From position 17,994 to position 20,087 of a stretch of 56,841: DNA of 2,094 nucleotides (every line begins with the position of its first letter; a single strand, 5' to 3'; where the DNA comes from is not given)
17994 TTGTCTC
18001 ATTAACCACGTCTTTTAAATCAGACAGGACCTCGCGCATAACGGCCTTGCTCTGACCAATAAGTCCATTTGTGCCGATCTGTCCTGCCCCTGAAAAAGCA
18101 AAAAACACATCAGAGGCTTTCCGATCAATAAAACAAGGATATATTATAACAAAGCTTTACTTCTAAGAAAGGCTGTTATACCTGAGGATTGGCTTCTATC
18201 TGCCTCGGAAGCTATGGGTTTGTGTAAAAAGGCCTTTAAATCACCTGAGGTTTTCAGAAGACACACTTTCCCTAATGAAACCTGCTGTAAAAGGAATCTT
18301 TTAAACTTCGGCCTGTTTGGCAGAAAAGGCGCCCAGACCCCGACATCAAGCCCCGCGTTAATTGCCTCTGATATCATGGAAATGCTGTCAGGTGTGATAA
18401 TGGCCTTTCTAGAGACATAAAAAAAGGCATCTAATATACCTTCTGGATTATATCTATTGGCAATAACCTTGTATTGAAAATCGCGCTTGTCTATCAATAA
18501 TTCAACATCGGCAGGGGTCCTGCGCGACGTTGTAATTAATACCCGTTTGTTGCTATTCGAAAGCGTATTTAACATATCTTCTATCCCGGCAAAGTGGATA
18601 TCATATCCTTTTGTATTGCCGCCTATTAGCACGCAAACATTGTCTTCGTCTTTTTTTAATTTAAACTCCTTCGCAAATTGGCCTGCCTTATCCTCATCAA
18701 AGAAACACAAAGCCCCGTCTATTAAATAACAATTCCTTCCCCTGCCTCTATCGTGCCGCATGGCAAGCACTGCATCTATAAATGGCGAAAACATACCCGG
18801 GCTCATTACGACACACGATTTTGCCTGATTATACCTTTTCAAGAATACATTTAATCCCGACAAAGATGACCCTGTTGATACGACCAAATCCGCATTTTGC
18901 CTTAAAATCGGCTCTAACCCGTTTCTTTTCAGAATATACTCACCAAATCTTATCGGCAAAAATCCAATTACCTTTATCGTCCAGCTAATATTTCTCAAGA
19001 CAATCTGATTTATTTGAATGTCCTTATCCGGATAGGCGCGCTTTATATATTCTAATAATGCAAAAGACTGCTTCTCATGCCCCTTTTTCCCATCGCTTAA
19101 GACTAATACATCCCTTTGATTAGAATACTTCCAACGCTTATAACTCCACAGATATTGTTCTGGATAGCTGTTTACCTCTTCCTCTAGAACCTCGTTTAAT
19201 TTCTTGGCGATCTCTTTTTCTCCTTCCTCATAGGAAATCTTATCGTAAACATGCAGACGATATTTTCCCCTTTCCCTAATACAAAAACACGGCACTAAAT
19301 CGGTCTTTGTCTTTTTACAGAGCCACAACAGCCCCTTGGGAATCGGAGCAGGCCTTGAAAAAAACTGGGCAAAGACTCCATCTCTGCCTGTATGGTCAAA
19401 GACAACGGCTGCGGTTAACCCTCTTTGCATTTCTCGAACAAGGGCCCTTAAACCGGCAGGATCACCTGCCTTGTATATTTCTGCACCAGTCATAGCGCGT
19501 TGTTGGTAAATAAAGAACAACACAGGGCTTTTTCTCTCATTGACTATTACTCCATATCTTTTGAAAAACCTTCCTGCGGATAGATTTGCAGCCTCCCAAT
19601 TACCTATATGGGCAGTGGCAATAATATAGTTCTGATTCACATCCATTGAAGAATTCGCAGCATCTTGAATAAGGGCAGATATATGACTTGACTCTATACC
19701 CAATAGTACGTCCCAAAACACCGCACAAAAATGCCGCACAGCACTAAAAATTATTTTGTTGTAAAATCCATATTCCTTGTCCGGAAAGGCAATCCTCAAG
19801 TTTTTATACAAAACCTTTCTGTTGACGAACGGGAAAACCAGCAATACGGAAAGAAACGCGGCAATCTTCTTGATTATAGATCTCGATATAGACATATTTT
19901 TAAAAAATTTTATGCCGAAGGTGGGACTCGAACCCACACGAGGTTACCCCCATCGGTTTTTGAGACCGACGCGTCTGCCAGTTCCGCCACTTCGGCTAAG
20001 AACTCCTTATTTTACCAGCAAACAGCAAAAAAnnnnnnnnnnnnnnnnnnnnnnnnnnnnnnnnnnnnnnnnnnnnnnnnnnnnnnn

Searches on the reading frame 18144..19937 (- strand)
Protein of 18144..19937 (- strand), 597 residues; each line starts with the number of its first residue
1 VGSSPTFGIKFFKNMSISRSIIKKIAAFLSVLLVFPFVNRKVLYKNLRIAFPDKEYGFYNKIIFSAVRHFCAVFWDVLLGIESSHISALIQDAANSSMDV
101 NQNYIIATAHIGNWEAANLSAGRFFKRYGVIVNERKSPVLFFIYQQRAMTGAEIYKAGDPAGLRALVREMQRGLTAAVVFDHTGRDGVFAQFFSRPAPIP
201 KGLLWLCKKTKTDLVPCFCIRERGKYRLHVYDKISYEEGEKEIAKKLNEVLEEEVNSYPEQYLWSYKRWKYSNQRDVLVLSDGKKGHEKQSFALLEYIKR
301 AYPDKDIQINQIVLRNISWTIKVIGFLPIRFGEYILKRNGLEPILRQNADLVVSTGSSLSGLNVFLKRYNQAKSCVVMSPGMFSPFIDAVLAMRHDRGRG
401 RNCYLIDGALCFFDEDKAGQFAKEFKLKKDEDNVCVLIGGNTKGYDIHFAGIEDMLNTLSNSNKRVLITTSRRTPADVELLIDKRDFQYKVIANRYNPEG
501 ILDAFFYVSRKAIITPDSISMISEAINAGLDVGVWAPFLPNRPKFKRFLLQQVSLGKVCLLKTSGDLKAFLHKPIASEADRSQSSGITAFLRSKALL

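Call 19: search_protein_families(library=pfam, proteins=[window:18144-19937:-])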
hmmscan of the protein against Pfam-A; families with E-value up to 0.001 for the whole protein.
window:18144-19937:- (597 aa): 2 families
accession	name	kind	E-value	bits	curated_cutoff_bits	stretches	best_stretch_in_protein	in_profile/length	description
PF06258.17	Mito_fiss_Elm1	-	6e-34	118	27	1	286-553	2-270/304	Mitochondrial fission ELM1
PF03279.18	Lip_A_acyltrans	-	1.6e-26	93.7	22.3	1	19-270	35-294/295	Bacterial lipid A biosynthesis acyltransferase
